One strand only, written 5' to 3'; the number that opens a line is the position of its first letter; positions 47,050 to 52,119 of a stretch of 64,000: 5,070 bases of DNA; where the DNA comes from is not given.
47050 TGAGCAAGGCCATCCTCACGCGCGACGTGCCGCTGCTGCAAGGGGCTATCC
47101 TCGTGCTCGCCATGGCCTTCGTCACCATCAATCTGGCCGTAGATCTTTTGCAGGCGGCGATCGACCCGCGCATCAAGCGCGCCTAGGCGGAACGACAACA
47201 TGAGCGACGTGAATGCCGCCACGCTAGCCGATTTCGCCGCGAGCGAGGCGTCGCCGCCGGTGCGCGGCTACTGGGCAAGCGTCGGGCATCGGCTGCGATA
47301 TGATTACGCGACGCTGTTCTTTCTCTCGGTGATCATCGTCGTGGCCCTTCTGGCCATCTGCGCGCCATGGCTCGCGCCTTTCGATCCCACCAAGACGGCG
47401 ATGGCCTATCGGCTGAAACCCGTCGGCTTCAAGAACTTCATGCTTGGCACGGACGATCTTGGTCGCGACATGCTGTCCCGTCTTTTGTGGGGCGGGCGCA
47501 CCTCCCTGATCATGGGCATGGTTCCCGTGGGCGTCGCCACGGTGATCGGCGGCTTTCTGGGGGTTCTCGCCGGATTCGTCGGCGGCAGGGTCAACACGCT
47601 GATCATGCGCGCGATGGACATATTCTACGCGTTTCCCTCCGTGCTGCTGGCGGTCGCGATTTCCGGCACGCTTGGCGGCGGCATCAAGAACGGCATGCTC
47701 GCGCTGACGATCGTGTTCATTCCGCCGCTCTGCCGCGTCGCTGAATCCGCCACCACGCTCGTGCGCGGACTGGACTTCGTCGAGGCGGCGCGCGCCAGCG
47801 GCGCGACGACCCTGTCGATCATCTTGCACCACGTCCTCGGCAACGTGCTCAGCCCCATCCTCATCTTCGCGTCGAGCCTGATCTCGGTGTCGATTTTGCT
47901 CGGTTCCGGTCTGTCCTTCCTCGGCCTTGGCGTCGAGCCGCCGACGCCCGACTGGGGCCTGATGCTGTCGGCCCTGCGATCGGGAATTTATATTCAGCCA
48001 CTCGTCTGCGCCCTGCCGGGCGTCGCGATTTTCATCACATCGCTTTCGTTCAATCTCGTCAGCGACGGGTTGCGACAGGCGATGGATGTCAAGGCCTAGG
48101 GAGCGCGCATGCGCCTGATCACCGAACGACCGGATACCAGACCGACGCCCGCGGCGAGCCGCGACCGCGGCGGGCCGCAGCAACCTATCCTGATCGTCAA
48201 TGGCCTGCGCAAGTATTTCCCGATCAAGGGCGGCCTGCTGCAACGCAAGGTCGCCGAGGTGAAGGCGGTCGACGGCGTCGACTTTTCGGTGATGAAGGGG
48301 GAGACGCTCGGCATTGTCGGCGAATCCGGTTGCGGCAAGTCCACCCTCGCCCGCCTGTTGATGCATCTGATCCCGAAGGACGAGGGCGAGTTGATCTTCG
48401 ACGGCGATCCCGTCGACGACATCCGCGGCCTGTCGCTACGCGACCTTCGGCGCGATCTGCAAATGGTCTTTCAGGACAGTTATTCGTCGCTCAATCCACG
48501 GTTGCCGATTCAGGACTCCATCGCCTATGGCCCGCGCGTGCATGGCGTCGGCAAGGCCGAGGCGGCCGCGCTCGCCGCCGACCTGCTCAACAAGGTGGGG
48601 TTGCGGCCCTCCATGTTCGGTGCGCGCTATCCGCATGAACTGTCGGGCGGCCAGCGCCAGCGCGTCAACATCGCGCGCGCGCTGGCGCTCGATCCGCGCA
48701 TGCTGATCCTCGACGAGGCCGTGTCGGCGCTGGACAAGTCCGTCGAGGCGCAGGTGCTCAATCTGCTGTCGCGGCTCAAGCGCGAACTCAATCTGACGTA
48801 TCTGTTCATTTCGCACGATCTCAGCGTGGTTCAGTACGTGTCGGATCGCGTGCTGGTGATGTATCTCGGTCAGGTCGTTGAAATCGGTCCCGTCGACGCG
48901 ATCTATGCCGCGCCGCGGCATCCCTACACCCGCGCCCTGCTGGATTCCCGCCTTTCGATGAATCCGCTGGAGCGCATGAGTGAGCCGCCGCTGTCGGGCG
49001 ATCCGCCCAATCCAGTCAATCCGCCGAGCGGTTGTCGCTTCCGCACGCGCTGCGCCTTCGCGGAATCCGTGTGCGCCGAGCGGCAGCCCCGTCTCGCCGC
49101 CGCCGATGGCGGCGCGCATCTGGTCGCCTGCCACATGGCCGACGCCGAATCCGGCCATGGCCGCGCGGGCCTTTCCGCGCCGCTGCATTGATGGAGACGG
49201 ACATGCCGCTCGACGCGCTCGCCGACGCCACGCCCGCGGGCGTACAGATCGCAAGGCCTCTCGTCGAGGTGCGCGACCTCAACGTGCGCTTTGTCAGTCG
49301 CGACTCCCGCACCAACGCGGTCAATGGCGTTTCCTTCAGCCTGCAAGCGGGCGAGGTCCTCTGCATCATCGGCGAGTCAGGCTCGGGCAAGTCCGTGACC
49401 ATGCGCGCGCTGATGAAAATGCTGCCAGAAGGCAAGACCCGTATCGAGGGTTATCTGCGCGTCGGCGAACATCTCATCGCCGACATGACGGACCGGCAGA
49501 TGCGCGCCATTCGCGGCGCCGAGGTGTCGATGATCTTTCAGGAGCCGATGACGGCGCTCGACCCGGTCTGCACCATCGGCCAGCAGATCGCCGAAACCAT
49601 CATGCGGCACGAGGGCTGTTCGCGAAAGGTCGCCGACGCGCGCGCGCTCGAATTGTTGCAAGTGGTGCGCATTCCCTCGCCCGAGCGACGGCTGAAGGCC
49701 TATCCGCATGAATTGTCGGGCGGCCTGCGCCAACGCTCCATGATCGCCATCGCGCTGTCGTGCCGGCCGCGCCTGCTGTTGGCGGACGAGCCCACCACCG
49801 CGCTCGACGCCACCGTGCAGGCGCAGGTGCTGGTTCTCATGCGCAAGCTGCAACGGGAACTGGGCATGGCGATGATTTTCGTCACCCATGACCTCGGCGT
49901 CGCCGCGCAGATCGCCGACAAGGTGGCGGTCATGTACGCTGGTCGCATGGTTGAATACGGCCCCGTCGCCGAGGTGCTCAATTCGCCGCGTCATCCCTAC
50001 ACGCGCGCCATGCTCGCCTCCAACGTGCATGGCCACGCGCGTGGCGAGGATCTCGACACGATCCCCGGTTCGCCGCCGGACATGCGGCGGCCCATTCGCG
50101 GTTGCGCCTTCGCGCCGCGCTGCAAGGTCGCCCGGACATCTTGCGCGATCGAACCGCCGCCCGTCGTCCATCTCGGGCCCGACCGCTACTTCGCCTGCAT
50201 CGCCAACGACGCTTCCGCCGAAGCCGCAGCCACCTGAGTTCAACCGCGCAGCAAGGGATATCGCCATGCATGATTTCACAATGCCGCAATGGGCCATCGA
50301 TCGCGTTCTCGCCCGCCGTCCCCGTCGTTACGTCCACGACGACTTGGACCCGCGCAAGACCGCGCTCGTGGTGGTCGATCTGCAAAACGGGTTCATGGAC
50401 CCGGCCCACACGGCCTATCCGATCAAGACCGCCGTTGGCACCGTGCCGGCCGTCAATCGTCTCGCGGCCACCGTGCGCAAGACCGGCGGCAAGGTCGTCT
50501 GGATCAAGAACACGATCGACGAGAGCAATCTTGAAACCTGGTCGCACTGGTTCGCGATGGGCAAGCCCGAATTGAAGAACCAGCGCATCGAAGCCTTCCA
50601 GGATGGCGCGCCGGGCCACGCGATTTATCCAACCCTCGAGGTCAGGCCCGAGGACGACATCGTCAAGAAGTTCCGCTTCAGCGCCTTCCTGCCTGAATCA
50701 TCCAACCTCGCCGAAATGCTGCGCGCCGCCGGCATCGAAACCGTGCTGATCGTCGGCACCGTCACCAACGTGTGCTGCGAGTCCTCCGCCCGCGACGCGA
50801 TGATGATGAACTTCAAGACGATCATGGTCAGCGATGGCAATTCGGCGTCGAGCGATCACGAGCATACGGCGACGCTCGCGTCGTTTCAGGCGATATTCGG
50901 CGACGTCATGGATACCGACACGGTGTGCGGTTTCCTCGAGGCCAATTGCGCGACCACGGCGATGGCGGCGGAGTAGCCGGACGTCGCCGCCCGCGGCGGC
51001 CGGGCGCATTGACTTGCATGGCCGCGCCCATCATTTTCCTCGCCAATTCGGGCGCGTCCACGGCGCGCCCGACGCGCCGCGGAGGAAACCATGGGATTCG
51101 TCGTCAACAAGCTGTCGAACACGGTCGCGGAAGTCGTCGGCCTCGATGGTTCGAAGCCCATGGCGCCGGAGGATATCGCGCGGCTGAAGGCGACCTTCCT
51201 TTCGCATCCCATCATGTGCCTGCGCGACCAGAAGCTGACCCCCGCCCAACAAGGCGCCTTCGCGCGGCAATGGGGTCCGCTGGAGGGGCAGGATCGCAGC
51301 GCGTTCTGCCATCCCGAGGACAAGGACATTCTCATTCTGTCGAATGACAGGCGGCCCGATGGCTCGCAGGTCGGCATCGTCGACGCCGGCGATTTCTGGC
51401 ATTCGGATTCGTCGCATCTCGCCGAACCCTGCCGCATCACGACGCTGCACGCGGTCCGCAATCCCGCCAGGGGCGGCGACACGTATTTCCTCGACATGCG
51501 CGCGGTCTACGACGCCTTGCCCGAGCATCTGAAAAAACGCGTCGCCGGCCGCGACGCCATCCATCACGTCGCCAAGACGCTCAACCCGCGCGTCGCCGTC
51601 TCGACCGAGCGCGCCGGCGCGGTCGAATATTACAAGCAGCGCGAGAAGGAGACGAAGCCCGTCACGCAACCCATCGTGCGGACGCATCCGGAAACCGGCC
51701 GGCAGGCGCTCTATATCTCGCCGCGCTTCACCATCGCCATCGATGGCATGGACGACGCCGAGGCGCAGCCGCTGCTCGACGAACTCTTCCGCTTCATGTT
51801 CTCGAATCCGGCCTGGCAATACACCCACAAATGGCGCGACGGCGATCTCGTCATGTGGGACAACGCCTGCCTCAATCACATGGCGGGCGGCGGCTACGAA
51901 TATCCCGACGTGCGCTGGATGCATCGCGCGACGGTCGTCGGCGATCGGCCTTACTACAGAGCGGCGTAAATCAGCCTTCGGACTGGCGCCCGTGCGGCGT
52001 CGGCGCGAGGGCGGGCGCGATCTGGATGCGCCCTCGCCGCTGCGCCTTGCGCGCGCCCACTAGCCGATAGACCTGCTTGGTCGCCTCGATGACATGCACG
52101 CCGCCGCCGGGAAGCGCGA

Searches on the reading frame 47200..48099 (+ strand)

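Call 5: search_protein_families(library=pfam, proteins=[window:47200-48099:+])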
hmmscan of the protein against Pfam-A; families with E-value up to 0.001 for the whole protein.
window:47200-48099:+ (299 aa): 2 families
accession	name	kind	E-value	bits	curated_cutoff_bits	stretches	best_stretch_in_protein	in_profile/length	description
PF00528.27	BPD_transp_1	-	1.8e-21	77.1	26.4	1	117-296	1-179/184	Binding-protein-dependent transport system inner membrane component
PF12911.12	OppC_N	-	3.3e-08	33.7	23.9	1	24-74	2-52/53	N-terminal TM domain of oligopeptide transport permease C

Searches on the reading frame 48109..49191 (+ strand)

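Call 5: search_protein_families(library=pfam, proteins=[window:48109-49191:+])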
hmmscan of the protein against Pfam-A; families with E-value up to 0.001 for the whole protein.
window:48109-49191:+ (360 aa): 5 families
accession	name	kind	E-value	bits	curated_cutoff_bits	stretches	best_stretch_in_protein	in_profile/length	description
PF00005.33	ABC_tran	-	8.5e-33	114.3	25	1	55-205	2-136/137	ABC transporter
PF08352.17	oligo_HPY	-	7.4e-18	65.1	27.1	1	257-322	1-65/65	Oligopeptide/dipeptide transporter, C-terminal region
PF13401.12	AAA_22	-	2.5e-06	28.3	27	1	69-225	10-109/130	AAA domain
PF02463.25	SMC_N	-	8.8e-05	22.5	40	0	158-244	125-205/220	RecF/RecN/SMC N terminal domain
PF13191.12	AAA_16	-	0.00082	20.4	32.6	0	66-209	26-146/167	AAA ATPase domain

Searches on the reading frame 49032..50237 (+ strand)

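Call 57: search_protein_families(library=pfam, proteins=[window:49032-50237:+])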
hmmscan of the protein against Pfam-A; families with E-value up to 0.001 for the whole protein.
window:49032-50237:+ (401 aa): 6 families
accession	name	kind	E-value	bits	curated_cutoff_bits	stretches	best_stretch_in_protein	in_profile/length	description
PF00005.33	ABC_tran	-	6.7e-26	91.9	25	1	98-256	2-137/137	ABC transporter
PF08352.17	oligo_HPY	-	4.2e-17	62.7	27.1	1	307-371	1-65/65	Oligopeptide/dipeptide transporter, C-terminal region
PF13304.12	AAA_21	-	2.9e-06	28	27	0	218-290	228-302/304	AAA domain, putative AbiEii toxin, Type IV TA system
PF02463.25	SMC_N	-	6.1e-06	26.3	40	1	109-300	26-211/220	RecF/RecN/SMC N terminal domain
PF13401.12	AAA_22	-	0.00035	21.3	27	1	108-141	6-33/130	AAA domain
PF13191.12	AAA_16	-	0.00047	21.1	32.6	1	90-139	5-52/167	AAA ATPase domain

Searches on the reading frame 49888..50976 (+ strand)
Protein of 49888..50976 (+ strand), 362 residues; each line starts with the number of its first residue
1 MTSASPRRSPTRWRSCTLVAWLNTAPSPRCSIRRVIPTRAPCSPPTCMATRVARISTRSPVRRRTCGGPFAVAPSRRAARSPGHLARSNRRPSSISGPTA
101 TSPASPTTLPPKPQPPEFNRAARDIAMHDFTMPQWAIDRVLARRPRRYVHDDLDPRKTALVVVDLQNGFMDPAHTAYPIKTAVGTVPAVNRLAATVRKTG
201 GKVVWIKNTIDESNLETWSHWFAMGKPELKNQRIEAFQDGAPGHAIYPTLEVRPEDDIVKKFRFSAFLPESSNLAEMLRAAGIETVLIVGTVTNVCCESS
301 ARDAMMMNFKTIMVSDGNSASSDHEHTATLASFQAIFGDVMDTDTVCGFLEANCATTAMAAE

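Call 5: search_protein_families(library=pfam, proteins=[window:49888-50976:+])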
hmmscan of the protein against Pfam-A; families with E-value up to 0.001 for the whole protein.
window:49888-50976:+ (362 aa): 1 family
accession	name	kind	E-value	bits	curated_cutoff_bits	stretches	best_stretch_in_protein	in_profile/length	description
PF00857.26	Isochorismatase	-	6.4e-37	127.7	27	1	158-344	1-174/175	Isochorismatase domain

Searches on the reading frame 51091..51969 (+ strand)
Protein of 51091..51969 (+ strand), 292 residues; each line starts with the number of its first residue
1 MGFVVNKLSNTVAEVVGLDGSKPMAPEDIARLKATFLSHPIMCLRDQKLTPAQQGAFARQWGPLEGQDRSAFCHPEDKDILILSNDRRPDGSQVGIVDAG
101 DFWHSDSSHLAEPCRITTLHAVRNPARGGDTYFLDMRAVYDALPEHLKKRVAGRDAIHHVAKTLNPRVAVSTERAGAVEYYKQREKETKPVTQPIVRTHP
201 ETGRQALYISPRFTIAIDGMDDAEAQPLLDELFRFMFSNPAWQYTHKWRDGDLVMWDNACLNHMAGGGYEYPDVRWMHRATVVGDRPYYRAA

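Call 57: search_protein_families(library=pfam, proteins=[window:51091-51969:+])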
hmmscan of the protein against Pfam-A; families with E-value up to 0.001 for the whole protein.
window:51091-51969:+ (292 aa): 1 family
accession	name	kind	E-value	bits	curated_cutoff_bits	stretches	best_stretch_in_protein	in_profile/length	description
PF02668.22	TauD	-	6.7e-60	203.7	27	1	7-281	4-267/267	Taurine catabolism dioxygenase TauD, TfdA family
